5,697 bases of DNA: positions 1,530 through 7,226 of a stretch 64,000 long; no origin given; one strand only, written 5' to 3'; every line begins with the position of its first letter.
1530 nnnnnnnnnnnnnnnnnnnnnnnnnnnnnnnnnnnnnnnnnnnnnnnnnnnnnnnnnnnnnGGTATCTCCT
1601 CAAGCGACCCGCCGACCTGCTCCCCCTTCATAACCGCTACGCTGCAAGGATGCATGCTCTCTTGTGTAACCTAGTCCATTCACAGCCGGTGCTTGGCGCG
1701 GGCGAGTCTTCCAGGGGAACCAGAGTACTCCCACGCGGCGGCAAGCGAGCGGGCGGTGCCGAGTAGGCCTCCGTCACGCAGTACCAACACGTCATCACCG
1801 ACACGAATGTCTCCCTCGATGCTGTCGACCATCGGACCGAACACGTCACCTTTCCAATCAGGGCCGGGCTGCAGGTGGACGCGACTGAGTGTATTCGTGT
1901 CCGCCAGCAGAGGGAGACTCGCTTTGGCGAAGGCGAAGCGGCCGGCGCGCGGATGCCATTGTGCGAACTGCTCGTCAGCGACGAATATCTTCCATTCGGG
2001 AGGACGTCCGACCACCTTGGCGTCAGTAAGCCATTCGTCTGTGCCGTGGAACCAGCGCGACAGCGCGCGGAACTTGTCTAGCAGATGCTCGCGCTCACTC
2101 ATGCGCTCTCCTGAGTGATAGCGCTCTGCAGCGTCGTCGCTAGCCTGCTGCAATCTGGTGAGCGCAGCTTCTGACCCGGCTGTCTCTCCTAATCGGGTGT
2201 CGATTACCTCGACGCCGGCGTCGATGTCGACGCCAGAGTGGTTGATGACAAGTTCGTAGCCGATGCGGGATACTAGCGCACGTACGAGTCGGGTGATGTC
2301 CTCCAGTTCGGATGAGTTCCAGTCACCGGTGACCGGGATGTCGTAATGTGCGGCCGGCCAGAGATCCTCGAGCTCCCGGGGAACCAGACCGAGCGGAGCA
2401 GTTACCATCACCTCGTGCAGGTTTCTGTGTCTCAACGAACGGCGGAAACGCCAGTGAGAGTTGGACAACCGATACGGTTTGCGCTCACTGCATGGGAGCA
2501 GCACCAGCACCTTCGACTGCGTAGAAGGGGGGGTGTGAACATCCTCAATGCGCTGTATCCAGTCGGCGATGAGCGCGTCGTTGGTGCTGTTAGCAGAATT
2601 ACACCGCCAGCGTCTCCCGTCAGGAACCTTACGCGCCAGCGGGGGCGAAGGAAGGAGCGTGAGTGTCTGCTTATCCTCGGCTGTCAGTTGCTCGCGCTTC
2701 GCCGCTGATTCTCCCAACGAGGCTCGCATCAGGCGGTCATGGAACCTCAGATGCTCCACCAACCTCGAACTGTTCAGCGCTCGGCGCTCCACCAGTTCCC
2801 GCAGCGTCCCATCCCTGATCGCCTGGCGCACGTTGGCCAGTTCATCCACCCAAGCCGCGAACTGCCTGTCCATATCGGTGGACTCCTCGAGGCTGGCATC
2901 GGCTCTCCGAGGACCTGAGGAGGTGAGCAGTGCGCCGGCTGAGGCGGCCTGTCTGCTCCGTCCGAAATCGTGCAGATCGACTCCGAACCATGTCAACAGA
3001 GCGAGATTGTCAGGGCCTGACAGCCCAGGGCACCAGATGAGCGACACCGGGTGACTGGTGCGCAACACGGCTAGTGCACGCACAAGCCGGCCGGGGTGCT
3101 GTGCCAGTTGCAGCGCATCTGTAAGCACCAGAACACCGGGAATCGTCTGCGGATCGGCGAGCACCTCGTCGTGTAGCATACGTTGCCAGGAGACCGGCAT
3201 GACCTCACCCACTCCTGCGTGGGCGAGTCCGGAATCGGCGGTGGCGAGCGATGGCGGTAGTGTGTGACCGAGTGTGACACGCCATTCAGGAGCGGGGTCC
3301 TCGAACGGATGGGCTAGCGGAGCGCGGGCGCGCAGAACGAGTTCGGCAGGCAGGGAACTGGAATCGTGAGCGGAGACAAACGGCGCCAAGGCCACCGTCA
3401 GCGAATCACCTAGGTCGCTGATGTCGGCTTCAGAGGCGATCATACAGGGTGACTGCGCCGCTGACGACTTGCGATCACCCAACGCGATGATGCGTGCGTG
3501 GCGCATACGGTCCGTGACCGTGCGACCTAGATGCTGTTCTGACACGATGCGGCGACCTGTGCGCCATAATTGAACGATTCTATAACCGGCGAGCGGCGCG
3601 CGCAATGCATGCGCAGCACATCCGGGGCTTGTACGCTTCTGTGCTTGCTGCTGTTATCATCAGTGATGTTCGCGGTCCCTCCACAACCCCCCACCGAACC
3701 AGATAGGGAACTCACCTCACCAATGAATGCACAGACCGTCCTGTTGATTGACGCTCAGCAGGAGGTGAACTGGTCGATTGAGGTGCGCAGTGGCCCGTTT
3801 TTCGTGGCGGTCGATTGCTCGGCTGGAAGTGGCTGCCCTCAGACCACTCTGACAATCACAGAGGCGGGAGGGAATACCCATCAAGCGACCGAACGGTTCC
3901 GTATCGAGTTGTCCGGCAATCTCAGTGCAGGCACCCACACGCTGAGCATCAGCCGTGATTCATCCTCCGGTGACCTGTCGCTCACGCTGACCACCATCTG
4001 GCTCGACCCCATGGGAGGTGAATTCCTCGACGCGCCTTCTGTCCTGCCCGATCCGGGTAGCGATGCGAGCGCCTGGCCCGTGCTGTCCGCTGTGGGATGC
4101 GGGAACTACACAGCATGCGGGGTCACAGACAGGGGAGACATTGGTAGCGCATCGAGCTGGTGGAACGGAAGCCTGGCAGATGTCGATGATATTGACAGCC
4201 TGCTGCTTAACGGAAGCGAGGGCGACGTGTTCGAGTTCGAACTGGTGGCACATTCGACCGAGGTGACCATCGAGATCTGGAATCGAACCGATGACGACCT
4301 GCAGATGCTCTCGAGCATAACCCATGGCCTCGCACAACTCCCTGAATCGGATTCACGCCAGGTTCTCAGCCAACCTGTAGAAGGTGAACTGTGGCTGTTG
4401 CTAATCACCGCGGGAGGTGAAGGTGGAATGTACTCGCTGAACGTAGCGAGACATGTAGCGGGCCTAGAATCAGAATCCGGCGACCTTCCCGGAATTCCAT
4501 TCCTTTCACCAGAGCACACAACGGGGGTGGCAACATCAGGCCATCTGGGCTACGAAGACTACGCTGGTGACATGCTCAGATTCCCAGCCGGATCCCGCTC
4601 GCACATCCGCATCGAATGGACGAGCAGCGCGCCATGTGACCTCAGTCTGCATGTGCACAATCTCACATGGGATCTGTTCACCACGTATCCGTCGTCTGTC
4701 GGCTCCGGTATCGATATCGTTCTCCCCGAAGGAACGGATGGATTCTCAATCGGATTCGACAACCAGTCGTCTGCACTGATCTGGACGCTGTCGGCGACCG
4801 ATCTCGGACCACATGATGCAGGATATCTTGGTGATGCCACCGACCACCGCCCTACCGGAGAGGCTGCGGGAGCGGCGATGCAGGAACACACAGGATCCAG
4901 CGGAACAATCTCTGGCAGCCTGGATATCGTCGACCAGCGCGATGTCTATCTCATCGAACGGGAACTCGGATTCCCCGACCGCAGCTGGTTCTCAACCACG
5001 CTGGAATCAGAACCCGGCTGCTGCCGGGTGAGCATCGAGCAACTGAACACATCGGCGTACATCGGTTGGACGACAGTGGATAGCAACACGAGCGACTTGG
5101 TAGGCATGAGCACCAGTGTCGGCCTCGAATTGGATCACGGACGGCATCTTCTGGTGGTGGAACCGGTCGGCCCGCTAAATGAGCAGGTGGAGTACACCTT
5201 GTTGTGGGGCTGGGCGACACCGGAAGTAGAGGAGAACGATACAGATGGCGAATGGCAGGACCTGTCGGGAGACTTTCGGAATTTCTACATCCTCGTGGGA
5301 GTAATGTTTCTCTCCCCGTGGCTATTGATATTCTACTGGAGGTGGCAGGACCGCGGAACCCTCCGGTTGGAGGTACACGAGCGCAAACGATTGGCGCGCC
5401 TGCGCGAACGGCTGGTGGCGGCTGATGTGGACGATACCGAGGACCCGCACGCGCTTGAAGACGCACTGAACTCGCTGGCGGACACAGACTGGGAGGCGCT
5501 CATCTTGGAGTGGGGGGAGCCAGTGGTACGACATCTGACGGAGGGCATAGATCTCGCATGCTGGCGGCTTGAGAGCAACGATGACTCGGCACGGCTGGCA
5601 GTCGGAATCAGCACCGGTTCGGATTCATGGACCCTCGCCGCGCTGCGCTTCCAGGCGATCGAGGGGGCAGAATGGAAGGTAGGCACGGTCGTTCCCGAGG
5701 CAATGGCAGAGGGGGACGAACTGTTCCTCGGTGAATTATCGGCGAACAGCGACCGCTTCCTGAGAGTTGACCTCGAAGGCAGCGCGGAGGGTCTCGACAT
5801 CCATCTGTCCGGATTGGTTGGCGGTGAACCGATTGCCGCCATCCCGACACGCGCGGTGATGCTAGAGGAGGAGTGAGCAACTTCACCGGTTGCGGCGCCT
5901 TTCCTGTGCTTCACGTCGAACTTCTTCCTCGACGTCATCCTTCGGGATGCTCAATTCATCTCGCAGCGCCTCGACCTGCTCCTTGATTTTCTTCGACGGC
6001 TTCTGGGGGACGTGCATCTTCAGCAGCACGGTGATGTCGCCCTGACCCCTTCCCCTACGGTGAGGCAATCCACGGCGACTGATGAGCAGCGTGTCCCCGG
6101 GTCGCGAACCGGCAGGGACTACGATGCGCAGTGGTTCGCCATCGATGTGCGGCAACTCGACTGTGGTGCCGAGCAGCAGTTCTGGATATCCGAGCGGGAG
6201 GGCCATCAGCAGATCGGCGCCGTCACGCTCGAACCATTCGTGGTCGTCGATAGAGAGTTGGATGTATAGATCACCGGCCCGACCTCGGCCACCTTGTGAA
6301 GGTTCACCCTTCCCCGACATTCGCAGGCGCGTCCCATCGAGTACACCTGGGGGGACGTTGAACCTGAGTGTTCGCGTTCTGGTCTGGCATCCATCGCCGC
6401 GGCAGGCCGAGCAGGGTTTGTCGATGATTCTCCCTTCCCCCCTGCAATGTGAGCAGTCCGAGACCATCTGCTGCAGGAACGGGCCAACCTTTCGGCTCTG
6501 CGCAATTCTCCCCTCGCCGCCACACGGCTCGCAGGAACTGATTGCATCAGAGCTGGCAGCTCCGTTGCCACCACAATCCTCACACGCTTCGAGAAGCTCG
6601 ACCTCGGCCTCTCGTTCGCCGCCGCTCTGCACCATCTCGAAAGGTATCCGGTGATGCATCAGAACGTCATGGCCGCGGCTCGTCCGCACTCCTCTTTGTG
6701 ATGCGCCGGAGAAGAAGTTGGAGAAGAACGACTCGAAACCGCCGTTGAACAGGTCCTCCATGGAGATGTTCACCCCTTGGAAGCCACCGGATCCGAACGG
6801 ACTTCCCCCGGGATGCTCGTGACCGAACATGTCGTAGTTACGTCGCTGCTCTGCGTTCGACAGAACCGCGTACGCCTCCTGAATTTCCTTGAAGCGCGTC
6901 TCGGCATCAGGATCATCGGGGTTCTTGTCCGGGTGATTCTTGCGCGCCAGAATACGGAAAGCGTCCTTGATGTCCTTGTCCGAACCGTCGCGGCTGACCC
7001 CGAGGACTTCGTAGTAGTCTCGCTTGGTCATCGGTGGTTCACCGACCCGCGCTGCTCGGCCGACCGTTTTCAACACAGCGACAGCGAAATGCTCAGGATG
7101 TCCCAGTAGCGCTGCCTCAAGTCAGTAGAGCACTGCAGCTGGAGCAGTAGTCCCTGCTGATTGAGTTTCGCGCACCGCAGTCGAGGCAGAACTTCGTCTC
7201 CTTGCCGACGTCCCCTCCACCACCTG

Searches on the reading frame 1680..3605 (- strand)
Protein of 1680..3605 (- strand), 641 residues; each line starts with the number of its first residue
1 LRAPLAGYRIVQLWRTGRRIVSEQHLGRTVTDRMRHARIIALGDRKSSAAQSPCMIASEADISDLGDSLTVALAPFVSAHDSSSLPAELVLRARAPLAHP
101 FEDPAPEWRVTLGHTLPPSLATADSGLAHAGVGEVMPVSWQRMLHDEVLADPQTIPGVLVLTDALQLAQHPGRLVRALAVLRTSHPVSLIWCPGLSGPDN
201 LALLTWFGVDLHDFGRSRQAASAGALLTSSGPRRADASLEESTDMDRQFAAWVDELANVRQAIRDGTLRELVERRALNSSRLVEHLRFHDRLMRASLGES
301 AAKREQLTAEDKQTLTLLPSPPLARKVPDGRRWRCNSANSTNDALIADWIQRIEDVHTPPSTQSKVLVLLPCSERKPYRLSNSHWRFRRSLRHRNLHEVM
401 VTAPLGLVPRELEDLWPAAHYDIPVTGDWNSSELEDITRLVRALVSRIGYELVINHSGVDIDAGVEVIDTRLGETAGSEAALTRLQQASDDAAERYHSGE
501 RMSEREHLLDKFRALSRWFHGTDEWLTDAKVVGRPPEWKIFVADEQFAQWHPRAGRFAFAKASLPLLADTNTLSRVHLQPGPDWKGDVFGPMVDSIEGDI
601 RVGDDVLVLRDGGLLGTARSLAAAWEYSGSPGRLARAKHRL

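Call 5: search_protein_families(library=pfam, proteins=[window:1680-3605:-], max_evalue=0.001)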
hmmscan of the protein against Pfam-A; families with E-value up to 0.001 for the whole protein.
window:1680-3605:- (641 aa): 1 family
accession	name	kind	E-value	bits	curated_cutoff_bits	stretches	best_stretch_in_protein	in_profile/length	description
PF17884.7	DUF5591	-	5.6e-36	124.1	26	1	346-467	1-119/150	Domain of unknown function (DUF5591)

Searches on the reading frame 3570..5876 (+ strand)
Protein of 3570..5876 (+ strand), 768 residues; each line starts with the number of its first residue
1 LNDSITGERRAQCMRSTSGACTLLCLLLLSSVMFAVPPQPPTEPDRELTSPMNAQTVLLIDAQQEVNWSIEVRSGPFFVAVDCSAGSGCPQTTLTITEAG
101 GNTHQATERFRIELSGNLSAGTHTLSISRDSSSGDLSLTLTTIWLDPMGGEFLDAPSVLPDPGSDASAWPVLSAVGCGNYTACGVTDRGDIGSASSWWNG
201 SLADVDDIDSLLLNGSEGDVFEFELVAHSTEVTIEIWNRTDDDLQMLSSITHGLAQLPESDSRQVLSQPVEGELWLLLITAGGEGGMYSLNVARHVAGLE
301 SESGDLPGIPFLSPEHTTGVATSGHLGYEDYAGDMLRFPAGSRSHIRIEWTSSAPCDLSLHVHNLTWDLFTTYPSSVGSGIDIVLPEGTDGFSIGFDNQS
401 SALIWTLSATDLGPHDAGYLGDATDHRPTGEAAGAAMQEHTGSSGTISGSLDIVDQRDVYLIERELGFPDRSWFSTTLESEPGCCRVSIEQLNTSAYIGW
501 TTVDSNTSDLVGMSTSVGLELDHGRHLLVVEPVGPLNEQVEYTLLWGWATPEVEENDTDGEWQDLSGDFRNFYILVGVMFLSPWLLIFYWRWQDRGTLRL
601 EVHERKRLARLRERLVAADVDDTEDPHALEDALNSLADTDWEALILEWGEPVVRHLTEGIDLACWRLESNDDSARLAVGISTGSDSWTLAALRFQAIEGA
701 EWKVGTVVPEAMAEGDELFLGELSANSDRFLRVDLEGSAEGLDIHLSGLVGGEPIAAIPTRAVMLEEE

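Call 5: search_protein_families(library=pfam, proteins=[window:3570-5876:+], max_evalue=0.001)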
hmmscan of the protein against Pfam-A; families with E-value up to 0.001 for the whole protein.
window:3570-5876:+ (768 aa): 0 families

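Call 68: search_protein_families(library=pfam, proteins=[window:3570-5876:+], max_evalue=0.5)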
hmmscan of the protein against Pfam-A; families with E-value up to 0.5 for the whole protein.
window:3570-5876:+ (768 aa): 2 families
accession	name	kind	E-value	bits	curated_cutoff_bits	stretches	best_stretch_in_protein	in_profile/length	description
PF04151.21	PPC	-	0.068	14.5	25.9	0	219-249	3-33/70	Bacterial pre-peptidase C-terminal domain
PF21226.3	MalQ_N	-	0.17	12.7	24.1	0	60-138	7-87/91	MalQ N-terminal beta sandwich domain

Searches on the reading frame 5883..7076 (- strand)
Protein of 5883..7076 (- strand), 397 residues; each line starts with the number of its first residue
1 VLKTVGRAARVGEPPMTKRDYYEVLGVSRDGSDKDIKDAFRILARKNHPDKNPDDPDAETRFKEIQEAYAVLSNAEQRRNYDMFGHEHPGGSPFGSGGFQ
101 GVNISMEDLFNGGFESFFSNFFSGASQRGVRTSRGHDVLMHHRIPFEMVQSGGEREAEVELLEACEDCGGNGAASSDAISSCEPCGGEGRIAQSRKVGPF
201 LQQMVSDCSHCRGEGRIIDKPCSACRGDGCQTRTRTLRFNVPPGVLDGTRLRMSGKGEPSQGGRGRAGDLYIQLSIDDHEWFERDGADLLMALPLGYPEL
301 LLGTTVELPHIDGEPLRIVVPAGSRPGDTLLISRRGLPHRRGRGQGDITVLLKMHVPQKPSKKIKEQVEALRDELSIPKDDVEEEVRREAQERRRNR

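Call 5: search_protein_families(library=pfam, proteins=[window:5883-7076:-], max_evalue=0.001)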
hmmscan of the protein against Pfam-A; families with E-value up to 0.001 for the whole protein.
window:5883-7076:- (397 aa): 3 families
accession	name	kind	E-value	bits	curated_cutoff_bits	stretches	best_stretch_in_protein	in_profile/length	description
PF01556.23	DnaJ_C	-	9.4e-33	113.8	26.6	1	141-357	4-152/152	DnaJ C terminal domain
PF00226.36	DnaJ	-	7.6e-26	90.4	27.8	1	20-82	1-63/63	DnaJ domain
PF00684.25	DnaJ_CXXCXGXG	-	1.2e-14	54.7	32.7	1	165-229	1-65/65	DnaJ central domain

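Call 87: find_encoding_contigs(protein=window:5883-7031:-, flank=10000, max_places=1)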
Protein window:5883-7031:- (382 aa): 2 contigs read that carry it; 1 place shown.
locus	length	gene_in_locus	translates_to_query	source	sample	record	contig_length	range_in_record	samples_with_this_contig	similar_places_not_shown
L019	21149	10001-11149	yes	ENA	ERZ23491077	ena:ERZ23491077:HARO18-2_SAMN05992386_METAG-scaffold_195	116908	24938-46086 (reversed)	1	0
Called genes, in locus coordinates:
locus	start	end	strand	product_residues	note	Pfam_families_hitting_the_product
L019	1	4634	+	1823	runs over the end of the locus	-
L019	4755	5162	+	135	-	-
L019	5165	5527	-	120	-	-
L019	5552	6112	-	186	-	-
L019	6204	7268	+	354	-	PF01470:Peptidase_C15, PF00293:NUDIX, PF14815:NUDIX_4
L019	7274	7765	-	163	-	-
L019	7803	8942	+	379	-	PF00535:Glycos_transf_2, PF13641:Glyco_tranf_2_3 (faint)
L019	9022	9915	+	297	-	-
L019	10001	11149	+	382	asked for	PF00226:DnaJ, PF01556:DnaJ_C, PF00684:DnaJ_CXXCXGXG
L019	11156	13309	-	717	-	-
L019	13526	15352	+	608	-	PF17884:DUF5591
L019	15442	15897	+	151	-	PF08069:Ribosomal_S13_N, PF00312:Ribosomal_S15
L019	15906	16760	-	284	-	-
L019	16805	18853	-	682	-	-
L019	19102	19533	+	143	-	PF00571:CBS (faint)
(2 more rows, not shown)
